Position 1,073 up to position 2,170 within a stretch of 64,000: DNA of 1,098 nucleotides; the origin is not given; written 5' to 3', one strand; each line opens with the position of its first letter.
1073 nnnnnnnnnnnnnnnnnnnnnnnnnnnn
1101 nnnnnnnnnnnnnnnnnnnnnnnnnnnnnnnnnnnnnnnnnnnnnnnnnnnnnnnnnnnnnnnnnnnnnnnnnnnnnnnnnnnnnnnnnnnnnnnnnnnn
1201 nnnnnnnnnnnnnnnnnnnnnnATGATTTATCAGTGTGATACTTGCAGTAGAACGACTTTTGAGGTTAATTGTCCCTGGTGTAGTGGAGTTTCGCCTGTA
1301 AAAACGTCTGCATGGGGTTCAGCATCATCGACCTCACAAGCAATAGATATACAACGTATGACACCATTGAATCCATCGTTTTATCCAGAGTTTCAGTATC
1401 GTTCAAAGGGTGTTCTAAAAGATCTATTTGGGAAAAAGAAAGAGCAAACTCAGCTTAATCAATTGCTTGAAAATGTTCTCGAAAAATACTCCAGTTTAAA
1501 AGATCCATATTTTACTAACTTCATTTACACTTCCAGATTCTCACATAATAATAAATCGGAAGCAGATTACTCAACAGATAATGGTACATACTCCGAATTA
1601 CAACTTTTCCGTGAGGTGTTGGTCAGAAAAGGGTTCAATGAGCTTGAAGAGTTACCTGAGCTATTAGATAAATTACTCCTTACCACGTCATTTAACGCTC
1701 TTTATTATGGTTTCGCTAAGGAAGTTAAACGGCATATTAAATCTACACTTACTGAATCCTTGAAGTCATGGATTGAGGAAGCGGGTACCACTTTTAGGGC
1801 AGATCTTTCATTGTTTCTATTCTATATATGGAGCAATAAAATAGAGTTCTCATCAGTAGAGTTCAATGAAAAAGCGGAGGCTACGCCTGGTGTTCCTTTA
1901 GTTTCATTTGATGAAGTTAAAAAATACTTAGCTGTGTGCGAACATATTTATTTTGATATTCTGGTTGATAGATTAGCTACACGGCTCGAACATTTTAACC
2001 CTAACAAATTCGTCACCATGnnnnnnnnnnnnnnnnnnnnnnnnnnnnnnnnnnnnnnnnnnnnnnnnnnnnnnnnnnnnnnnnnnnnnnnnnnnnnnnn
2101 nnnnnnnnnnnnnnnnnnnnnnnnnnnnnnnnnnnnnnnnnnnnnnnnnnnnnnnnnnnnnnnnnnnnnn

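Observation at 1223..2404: Gene 2 architecture: zinc ribbon, ~250-aa unassigned region, Mrr-like catalytic core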

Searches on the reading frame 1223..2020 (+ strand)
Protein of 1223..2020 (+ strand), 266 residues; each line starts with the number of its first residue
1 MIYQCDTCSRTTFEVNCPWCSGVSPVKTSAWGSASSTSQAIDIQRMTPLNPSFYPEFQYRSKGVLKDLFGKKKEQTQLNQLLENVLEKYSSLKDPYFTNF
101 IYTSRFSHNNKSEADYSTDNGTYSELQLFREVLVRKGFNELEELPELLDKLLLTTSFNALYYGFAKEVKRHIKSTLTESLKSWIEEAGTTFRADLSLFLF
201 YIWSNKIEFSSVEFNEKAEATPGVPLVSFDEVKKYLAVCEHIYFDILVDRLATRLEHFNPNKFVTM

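Call 20: search_protein_families(proteins=[window:1223-2020:+], library=phrogs, max_evalue=1)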
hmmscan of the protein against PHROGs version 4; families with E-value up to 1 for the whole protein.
window:1223-2020:+ (266 aa): 1 family
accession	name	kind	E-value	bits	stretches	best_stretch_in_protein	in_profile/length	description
phrog_26991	-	unknown function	0.21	11.9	1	2-23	247-268/310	-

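Call 32: search_protein_representatives(alignment_id=A2)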
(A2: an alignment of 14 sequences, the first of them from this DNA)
Query: 14 sequences, 255 profile positions. Proteins with E-value up to 0.001 (for the whole library): 51; up to 1e-10: 36; up to 1e-30: 16. The best 51 are listed.
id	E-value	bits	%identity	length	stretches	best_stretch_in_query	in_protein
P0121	2.4e-112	390.9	-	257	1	1-253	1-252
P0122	3.0e-100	351.2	-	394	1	1-254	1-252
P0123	4.7e-96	337.5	-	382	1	1-254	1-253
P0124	2.8e-87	308.8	-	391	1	1-255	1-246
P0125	1.2e-63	231.3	-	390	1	1-255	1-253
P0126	3.2e-59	216.8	-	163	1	37-198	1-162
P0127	1.8e-54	201.2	-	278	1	1-255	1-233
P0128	4.7e-48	180.2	-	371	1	1-255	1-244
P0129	3.9e-46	174.0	-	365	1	1-254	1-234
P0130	2.8e-45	171.1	-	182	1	1-193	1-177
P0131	1.4e-38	149.2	-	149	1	62-163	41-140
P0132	4.0e-36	141.1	-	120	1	1-93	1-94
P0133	2.2e-33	132.1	-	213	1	33-238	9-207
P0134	7.7e-33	130.4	-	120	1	1-85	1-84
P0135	2.7e-32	128.6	-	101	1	1-84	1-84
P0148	6.5e-23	97.8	-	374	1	1-254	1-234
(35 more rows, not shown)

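Call 46: find_encoding_contigs(protein=P0148, flank=8000, max_places=3)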
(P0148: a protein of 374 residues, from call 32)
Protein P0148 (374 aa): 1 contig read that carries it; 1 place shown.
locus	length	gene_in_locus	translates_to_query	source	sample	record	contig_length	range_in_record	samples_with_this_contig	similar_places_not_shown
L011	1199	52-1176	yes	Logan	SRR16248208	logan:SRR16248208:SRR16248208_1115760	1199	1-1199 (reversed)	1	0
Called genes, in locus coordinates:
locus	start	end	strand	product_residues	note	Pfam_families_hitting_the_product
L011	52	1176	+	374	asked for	PF04471:Mrr_cat, PF22722:NA-iREase1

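Call 47: find_encoding_contigs(protein=P0128, flank=8000, max_places=3)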
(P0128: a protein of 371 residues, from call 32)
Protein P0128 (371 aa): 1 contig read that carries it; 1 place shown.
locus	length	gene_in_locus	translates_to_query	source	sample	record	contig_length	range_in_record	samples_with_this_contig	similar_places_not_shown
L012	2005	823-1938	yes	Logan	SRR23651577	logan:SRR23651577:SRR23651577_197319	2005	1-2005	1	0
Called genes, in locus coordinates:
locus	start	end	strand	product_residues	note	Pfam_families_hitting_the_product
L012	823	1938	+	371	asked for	PF04471:Mrr_cat, PF22722:NA-iREase1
